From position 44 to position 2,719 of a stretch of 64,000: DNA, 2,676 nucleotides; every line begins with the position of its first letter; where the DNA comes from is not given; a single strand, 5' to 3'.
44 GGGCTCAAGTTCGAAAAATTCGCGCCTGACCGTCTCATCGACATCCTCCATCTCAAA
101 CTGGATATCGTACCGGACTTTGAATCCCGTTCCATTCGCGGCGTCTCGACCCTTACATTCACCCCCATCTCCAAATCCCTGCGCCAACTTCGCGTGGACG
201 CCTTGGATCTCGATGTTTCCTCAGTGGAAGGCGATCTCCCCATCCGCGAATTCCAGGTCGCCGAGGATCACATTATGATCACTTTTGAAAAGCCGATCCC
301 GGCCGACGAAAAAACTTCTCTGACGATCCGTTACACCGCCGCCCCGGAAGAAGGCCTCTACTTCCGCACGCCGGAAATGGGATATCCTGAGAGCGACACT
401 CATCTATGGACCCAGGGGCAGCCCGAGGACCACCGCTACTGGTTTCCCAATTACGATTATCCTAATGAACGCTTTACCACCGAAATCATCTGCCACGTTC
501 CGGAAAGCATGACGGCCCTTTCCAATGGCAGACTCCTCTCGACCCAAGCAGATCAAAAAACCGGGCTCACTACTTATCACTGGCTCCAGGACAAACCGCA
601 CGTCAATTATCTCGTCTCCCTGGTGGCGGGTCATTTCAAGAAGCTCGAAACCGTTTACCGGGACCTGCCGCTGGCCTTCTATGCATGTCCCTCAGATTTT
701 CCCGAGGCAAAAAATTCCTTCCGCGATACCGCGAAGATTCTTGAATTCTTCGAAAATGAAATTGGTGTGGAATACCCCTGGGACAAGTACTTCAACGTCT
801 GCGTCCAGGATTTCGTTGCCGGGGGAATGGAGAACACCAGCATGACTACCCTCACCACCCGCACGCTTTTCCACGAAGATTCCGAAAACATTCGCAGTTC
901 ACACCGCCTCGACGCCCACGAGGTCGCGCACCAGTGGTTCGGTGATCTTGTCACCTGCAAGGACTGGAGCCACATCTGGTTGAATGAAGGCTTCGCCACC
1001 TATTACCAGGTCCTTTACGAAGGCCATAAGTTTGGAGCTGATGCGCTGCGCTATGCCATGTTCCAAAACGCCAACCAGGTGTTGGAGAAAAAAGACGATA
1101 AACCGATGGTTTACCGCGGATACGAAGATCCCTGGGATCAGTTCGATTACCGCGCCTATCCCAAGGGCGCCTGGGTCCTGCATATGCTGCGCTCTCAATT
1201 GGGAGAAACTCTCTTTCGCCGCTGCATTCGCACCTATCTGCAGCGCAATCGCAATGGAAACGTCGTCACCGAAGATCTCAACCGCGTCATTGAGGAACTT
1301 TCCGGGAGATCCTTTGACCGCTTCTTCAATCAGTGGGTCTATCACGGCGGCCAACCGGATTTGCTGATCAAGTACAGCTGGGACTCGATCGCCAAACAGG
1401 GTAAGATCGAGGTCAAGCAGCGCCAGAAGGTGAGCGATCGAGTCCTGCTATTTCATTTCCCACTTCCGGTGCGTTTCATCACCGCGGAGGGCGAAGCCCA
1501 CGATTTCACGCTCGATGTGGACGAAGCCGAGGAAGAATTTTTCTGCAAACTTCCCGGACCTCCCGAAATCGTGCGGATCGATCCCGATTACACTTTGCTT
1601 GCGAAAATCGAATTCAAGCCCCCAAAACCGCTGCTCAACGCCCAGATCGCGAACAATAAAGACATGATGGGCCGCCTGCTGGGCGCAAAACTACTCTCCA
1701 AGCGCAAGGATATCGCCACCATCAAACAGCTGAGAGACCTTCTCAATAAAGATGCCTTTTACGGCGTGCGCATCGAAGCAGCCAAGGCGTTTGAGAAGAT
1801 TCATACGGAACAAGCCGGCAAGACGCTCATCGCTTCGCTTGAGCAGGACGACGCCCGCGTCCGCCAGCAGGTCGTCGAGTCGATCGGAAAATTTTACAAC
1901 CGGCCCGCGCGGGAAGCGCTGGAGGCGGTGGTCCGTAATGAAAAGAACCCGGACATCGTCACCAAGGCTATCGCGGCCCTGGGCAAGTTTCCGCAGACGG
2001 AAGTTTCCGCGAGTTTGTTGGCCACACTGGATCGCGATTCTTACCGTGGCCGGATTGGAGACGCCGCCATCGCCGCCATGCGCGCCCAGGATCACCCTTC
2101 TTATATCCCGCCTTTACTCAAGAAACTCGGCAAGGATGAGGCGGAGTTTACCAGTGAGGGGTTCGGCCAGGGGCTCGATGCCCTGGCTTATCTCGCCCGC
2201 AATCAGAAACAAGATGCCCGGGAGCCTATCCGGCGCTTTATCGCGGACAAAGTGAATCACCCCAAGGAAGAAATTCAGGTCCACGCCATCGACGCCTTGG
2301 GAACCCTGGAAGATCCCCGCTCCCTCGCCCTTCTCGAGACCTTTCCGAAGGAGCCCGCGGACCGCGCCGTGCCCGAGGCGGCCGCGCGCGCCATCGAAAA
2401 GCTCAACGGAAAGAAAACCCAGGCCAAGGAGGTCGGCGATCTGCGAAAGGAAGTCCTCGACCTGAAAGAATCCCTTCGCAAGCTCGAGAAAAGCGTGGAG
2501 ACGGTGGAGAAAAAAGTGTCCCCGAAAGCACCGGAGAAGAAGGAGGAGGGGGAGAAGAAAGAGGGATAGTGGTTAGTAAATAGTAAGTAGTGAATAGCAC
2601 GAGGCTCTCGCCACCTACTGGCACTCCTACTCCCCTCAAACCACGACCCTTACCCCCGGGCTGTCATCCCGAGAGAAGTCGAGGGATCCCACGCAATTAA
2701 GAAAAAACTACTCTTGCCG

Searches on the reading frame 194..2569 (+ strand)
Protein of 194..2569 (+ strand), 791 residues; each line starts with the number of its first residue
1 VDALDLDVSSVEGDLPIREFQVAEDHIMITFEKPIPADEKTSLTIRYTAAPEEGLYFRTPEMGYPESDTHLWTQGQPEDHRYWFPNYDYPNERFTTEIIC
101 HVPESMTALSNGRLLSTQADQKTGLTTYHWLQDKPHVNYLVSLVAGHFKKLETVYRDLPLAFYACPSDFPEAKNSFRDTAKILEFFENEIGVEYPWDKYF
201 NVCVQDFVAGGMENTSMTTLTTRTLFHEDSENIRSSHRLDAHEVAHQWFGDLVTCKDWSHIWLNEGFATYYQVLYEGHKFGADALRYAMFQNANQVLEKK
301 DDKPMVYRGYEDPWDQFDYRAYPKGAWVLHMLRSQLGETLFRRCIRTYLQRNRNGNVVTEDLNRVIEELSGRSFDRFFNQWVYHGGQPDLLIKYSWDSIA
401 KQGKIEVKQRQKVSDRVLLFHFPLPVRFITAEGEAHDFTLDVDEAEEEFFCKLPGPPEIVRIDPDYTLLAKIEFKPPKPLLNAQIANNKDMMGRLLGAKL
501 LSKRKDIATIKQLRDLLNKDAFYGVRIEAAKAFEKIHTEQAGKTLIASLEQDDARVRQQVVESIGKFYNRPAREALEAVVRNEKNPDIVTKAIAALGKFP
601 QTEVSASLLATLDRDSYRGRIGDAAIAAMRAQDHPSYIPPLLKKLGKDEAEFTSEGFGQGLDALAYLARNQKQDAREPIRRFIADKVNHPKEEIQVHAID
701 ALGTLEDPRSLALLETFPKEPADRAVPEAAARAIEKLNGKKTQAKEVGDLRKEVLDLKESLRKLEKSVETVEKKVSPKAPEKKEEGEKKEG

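Call 8: search_protein_families(library=pfam, max_evalue=0.001, proteins=[window:194-2569:+])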
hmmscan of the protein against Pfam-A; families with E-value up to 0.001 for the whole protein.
window:194-2569:+ (791 aa): 4 families
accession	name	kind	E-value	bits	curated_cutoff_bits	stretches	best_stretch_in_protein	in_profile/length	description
PF01433.26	Peptidase_M1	-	1.7e-50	172.1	27.7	1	177-381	4-218/218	Peptidase family M1 domain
PF13646.12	HEAT_2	-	3.6e-26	91.7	27.7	4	510-597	1-88/88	HEAT repeats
PF17900.6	Peptidase_M1_N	-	5.5e-14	53.1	25.8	1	12-140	57-186/186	Peptidase M1 N-terminal domain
PF03130.22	HEAT_PBS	-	2.3e-07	31.1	20.9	0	525-550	1-26/27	PBS lyase HEAT-like repeat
